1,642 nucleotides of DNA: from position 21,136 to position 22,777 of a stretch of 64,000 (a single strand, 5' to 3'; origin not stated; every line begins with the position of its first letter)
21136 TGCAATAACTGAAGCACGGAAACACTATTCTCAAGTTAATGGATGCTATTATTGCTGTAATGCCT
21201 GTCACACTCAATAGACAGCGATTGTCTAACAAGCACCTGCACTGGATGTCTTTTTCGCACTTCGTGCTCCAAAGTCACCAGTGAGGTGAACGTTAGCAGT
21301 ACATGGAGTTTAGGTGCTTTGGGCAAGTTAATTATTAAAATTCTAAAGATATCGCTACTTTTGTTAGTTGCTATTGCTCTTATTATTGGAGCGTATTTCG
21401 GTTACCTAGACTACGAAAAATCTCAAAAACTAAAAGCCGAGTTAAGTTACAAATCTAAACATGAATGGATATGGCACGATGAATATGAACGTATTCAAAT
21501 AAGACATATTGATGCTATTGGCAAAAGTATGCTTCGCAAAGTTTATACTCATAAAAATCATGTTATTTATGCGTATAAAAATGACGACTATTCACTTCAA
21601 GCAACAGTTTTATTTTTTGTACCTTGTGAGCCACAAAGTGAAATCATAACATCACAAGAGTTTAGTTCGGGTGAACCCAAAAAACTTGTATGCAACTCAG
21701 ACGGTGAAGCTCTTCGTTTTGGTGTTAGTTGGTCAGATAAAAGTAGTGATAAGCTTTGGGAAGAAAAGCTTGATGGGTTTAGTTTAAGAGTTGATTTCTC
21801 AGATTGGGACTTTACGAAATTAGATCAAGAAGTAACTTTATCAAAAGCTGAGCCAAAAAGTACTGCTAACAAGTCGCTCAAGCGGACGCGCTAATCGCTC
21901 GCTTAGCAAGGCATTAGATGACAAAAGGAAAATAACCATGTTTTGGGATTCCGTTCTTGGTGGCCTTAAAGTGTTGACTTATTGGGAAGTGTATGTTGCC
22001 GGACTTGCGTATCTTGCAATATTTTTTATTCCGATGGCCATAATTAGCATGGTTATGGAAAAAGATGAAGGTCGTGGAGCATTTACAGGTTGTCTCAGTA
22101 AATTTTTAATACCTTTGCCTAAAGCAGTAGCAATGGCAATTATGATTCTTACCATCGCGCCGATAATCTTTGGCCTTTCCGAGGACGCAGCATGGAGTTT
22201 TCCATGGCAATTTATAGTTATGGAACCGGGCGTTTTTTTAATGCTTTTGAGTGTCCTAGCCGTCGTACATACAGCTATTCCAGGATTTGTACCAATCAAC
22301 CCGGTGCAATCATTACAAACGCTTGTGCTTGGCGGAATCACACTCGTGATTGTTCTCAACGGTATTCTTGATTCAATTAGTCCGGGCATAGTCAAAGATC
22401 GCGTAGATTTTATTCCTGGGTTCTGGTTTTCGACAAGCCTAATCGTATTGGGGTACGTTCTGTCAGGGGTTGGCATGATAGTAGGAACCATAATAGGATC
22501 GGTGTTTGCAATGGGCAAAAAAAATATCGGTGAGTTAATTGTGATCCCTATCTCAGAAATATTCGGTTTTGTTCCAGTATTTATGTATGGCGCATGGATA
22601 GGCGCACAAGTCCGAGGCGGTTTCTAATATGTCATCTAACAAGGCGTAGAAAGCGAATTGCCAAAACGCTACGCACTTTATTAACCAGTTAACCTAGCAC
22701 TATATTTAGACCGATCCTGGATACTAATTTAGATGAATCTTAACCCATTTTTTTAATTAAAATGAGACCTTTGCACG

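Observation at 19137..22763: Integron gene-cassette array with six attC sites but no integrase (CALIN), between a prophage remnant and an IS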

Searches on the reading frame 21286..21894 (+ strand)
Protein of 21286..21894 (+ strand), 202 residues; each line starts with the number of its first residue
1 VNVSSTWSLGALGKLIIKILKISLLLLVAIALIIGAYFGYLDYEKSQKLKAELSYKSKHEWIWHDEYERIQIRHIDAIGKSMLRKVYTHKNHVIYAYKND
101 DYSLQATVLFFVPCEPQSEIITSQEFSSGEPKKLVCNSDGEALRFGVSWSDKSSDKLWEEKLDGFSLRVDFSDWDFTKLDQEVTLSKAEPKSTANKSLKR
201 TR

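Call 12: search_protein_families(library=pfam, max_evalue=0.01, proteins=[window:21286-21894:+])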
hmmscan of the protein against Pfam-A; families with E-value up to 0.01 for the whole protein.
window:21286-21894:+ (202 aa): 0 families

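Call 50: search_protein_families(library=phrogs, max_evalue=0.001, proteins=[window:21286-21894:+])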
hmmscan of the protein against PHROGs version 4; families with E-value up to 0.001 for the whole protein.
window:21286-21894:+ (202 aa): 0 families

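Call 51: search_protein_families(library=pfam, max_evalue=1, proteins=[window:21286-21894:+])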
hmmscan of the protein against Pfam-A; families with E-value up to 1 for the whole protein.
window:21286-21894:+ (202 aa): 0 families

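Call 58: find_homologous_proteins(query=window:21319-21891:+)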
Query window:21319-21891:+ (191 aa): 10 proteins with E <= 0.001 among 123 candidates.
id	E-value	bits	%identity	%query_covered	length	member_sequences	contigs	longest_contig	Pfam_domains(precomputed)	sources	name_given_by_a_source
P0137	3.9e-122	423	100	100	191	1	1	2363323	-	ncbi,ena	-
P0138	5.9e-99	347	81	99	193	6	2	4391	-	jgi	-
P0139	1.0e-94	333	76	99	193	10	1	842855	-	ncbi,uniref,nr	ncbi:hypothetical protein D0907_17735 (plasmid) [Pseudoalteromonas lipolytica]|uniref:Uncharacterize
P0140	1.8e-92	326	76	99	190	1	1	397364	-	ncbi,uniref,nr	ncbi:hypothetical protein NQS96_13070 [Pseudoalteromonas shioyasakiensis]|uniref:hypothetical protei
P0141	1.3e-69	252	59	97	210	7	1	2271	-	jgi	jgi:hypothetical protein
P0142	1.1e-66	242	59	97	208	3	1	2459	-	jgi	jgi:hypothetical protein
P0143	7.3e-55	204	53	91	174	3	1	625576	-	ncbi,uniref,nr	ncbi:hypothetical protein [Marinobacter nauticus]|uniref:hypothetical protein n=1 Tax=Marinobacter n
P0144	1.3e-48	183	53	90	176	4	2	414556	-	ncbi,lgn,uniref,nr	ncbi:hypothetical protein F2Z80_24740 [Vibrio fortis]|uniref:Uncharacterized protein n=1 Tax=Vibrio 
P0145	1.7e-45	173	54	80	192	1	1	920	-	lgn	-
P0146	1.8e-33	134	40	94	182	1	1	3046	-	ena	-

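Call 59: find_encoding_contigs(protein=P0139, flank=10000, max_places=3)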
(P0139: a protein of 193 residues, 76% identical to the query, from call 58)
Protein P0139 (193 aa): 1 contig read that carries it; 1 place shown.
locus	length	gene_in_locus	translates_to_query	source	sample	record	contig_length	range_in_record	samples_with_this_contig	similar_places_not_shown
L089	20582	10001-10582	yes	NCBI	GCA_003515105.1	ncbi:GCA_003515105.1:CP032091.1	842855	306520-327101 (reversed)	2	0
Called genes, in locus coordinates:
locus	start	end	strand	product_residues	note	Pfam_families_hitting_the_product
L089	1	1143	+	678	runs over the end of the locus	PF00515:TPR_1 (faint), PF07719:TPR_2 (faint), PF13374:TPR_10 (faint), PF17874:TPR_MalT (faint), PF13176:TPR_7 (faint), PF13181:TPR_8 (faint), PF13424:TPR_12 (faint), PF02518:HATPase_c, +1 more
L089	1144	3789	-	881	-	PF00311:PEPcase, PF14010:PEPcase_2 (weak)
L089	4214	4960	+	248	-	PF00106:adh_short, PF13561:adh_short_C2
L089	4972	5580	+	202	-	PF01613:Flavin_Reduct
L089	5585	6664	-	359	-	PF01321:Creatinase_N, PF00557:Peptidase_M24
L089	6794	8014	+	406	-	PF01321:Creatinase_N, PF00557:Peptidase_M24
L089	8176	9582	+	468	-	PF03606:DcuC, PF03806:ABG_transport (faint), PF02667:SCFA_trans (weak)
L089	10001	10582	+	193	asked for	-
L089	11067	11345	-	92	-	PF13616:Rotamase_3, PF00639:Rotamase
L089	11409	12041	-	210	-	PF07947:YhhN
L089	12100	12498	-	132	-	PF04134:DCC1-like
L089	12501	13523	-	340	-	PF08240:ADH_N, PF00107:ADH_zinc_N, PF13602:ADH_zinc_N_2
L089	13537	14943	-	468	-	PF02321:OEP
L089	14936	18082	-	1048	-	PF00873:ACR_tran, PF03176:MMPL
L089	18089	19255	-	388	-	PF25917:BSH_RND, PF25973:BSH_CzcB, PF25919:BSH_CusB (weak), PF25984:BSH_YknX (weak), PF25876:HH_MFP_RND (weak), PF25944:Beta-barrel_RND, PF25954:Beta-barrel_RND_2, PF25967:RND-MFP_C (weak), +2 more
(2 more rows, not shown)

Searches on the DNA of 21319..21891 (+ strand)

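Call 63: search_with_rna_model(model_id=R1, source=L089, filters=off, max_evalue=1, show_alignments=3)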
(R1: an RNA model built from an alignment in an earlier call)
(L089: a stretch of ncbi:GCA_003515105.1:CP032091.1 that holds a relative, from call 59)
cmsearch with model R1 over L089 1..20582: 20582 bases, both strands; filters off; matches with E-value up to 1: 1.
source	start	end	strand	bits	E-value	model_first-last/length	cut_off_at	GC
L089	10555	10652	+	11.3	0.61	1-60/60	no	0.38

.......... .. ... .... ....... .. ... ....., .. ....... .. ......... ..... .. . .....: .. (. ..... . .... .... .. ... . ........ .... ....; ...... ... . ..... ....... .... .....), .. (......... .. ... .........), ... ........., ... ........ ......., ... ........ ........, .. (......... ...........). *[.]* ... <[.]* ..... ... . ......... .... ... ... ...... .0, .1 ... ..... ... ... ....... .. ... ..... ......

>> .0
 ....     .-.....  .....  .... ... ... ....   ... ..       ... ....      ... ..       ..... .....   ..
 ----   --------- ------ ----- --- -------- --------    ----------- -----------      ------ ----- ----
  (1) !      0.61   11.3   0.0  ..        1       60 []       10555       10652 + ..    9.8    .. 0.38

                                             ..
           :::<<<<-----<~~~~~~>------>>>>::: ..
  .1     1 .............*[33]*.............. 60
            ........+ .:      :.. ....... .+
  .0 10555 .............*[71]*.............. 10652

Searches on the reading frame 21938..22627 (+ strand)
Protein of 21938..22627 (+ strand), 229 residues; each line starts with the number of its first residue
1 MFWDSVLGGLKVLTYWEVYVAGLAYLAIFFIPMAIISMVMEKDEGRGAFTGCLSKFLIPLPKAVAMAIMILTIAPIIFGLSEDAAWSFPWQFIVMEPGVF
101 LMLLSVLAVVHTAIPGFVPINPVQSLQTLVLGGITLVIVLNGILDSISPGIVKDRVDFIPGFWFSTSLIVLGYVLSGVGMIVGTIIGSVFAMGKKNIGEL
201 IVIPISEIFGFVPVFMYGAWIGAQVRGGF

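Call 12: search_protein_families(library=pfam, max_evalue=0.01, proteins=[window:21938-22627:+])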
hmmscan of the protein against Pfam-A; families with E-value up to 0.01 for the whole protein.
window:21938-22627:+ (229 aa): 0 families

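Call 13: find_encoding_contigs(protein=window:21938-22627:+, flank=10000, max_places=10)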
Protein window:21938-22627:+ (229 aa): no gene with exactly this product is on record in the collection.

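Call 16: find_homologous_proteins(query=window:21938-22627:+)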
Query window:21938-22627:+ (229 aa): 147 proteins with E <= 0.001 among 2385 candidates; the best 120 are listed.
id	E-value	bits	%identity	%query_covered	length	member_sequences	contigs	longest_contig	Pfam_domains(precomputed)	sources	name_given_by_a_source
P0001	3.7e-139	480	100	100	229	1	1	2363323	-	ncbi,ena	-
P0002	8.7e-84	299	63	100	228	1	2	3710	-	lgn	-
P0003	1.1e-83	299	64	100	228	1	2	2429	-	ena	-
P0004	1.8e-83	298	64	100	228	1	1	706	-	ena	-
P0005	2.9e-83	297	66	100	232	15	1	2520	-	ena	-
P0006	8.2e-83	296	63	100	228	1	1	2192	-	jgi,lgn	jgi:hypothetical protein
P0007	2.5e-82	294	63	100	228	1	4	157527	-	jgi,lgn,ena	-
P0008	4.0e-82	293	63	100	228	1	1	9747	-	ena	-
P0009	8.1e-82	292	63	100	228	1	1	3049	-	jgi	jgi:hypothetical protein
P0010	1.2e-81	292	63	100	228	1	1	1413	-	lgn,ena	-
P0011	2.4e-81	291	64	100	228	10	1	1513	-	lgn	-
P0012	2.5e-81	291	64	100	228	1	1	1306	-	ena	-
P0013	2.7e-81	291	62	100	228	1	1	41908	-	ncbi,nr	ncbi:hypothetical protein MYX77_03085 [Acidobacteriia bacterium AH_259_A11_L15]|nr:hypothetical prot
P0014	4.9e-81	290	62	100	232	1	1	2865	-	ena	-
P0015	6.9e-81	289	63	100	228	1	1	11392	-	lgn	-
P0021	6.1e-80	286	61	100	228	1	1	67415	-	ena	-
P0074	5.2e-65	237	52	99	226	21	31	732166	-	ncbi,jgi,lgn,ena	-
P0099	1.7e-56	210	45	100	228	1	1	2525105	-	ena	-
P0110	5.0e-53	198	47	100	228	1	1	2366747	-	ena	-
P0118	2.6e-49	186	51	99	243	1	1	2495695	-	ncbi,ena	-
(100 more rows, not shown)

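Call 17: find_encoding_contigs(protein=P0001, flank=10000, max_places=4)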
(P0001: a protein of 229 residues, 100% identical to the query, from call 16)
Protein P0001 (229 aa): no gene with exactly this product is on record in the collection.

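Call 18: list_cluster_members(proteins=[P0001, P0110, P0118, P0099, P0074])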
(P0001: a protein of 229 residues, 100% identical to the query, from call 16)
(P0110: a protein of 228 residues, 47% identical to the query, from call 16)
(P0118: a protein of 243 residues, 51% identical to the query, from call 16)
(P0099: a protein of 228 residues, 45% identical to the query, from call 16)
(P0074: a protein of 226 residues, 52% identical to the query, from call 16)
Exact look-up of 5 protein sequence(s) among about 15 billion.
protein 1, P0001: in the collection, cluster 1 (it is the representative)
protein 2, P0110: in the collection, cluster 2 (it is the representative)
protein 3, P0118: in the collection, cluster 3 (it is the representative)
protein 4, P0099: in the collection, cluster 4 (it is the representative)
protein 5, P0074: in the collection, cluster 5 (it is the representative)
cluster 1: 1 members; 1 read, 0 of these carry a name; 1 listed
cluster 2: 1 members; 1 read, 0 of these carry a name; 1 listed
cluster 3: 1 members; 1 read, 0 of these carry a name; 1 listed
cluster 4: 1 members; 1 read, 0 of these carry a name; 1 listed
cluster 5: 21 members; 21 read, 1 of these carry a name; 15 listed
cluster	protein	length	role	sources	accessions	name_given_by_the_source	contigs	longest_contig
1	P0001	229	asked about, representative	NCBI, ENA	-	-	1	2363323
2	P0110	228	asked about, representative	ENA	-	-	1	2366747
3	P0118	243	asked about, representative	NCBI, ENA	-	-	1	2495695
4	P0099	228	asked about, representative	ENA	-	-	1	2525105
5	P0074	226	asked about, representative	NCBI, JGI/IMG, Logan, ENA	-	-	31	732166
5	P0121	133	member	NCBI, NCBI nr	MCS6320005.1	MAG: hypothetical protein H8K05_19995, partial [Nitrospira sp.] | hypothetical protein [Nitrospira sp.]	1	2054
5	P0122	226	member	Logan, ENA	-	-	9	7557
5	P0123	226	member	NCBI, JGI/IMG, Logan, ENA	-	-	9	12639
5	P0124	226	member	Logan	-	-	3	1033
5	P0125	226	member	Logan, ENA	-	-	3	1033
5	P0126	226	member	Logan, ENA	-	-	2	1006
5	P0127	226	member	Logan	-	-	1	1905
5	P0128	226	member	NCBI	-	-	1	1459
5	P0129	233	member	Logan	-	-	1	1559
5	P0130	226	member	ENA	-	-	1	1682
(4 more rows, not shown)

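Call 19: find_encoding_contigs(protein=P0110, flank=10000, max_places=3)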
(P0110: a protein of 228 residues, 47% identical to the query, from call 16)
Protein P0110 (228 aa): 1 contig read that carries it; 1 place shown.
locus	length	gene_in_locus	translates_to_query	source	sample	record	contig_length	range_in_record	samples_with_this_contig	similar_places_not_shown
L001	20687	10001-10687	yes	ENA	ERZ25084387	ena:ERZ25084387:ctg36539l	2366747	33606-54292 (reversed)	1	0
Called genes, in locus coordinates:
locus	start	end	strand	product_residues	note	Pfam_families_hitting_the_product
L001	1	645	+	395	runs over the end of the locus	PF13289:SIR2_2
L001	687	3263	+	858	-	PF00069:Pkinase, PF07714:PK_Tyr_Ser-Thr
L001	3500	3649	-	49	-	-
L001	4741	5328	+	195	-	-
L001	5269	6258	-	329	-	PF00069:Pkinase, PF07714:PK_Tyr_Ser-Thr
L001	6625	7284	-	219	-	-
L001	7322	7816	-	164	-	-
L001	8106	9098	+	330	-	PF00069:Pkinase, PF07714:PK_Tyr_Ser-Thr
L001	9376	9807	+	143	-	-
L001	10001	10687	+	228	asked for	-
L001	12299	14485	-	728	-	PF00069:Pkinase, PF07714:PK_Tyr_Ser-Thr, PF08238:Sel1 (weak)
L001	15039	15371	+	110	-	-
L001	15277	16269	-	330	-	-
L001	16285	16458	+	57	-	-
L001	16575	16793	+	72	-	-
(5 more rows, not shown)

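Call 20: find_encoding_contigs(protein=P0007, flank=10000, max_places=4)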
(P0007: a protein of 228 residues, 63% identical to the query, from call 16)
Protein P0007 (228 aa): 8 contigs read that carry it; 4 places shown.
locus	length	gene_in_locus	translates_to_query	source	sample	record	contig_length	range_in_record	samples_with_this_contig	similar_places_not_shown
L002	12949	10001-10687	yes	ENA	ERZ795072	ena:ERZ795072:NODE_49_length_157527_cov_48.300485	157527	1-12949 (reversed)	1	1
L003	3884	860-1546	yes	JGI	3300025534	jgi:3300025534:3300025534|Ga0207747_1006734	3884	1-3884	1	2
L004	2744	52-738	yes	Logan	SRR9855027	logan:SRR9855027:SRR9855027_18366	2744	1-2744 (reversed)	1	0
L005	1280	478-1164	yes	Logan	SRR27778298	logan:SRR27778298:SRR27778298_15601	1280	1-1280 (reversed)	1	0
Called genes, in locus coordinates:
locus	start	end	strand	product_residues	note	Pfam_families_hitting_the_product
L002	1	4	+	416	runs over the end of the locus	PF00278:Orn_DAP_Arg_deC, PF01168:Ala_racemase_N (weak), PF02784:Orn_Arg_deC_N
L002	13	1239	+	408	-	-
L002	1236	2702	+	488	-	PF00733:Asn_synthase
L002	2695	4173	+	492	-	-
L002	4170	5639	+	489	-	-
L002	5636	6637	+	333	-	PF00535:Glycos_transf_2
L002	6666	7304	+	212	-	PF13489:Methyltransf_23, PF08241:Methyltransf_11, PF08242:Methyltransf_12, PF13649:Methyltransf_25, PF13847:Methyltransf_31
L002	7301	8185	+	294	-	PF03706:LPG_synthase_TM (faint)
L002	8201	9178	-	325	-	PF13495:Phage_int_SAM_4, PF00589:Phage_integrase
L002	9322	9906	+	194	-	-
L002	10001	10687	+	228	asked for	-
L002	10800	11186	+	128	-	-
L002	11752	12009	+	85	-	-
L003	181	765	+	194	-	-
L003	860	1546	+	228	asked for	-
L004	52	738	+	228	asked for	-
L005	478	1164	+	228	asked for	-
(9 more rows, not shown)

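Call 39: find_encoding_contigs(protein=P0013, flank=10000, max_places=3)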
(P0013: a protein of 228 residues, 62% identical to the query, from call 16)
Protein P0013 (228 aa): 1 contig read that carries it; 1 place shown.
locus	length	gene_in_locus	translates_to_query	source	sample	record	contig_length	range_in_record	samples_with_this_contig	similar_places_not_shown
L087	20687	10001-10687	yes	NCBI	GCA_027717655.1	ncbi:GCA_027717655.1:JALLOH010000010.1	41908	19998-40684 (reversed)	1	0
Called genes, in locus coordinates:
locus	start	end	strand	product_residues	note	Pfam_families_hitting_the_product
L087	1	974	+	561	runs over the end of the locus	PF05170:AsmA, PF05359:DUF748, PF13116:YhdP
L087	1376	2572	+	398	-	PF00266:Aminotran_5, PF01212:Beta_elim_lyase, PF01041:DegT_DnrJ_EryC1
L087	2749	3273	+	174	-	PF11716:MDMPI_N (faint), PF12867:DinB_2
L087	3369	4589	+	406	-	PF00733:Asn_synthase (faint), PF03054:tRNA_Me_trans, PF20259:tRNA_Me_trans_M, PF20258:tRNA_Me_trans_C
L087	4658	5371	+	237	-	PF04366:Ysc84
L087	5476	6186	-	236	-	PF09837:DUF2064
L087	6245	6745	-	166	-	PF06103:DUF948 (faint)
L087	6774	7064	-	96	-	PF12732:YtxH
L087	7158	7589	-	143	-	-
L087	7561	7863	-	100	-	-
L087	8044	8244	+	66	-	-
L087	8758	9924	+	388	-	PF01950:FBPase_3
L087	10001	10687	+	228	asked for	-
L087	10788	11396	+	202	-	-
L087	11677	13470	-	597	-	PF01541:GIY-YIG, PF27096:UvrC_M, PF02151:UVR (weak), PF22920:UvrC_RNaseH, PF08459:UvrC_RNaseH_dom, PF12826:HHH_2 (weak), PF14520:HHH_5 (weak)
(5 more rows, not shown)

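Call 40: find_encoding_contigs(protein=P0021, flank=10000, max_places=3)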
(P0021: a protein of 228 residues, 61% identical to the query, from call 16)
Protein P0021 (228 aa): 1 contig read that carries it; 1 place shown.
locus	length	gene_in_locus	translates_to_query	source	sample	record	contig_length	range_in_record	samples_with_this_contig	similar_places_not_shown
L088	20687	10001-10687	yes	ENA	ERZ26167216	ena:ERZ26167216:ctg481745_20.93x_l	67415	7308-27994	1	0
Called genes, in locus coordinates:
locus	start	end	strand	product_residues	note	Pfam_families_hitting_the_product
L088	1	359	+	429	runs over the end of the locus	PF02310:B12-binding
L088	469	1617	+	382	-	PF07726:AAA_3, PF07728:AAA_5, PF17863:AAA_lid_2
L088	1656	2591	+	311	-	PF01882:DUF58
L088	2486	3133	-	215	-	-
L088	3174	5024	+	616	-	-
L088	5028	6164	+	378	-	-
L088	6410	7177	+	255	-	PF01557:FAA_hydrolase (weak)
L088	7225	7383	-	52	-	PF00589:Phage_integrase (weak)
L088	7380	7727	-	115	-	PF13495:Phage_int_SAM_4, PF02899:Phage_int_SAM_1 (weak)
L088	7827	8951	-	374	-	PF13808:DDE_Tnp_1_assoc, PF01609:DDE_Tnp_1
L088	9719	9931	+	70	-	PF15919:HicB_lk_antitox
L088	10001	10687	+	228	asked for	-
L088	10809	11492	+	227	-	-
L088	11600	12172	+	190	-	-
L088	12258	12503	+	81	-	-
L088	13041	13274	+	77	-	PF09720:Unstab_antitox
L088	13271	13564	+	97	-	PF05016:ParE_toxin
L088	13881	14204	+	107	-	PF10387:DUF2442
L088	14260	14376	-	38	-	-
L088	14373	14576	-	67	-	-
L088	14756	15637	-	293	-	PF01259:SAICAR_synt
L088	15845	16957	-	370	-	PF00296:Bac_luciferase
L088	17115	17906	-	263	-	PF03328:HpcH_HpaI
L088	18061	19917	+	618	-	PF02730:AFOR_N, PF01314:AFOR_C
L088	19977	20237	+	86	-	PF14384:BrnA_antitoxin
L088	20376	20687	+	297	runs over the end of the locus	PF03372:Exo_endo_phos (weak)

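Call 51: search_protein_families(library=pfam, max_evalue=1, proteins=[window:21938-22627:+])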
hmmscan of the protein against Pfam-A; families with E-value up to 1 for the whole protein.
window:21938-22627:+ (229 aa): 0 families
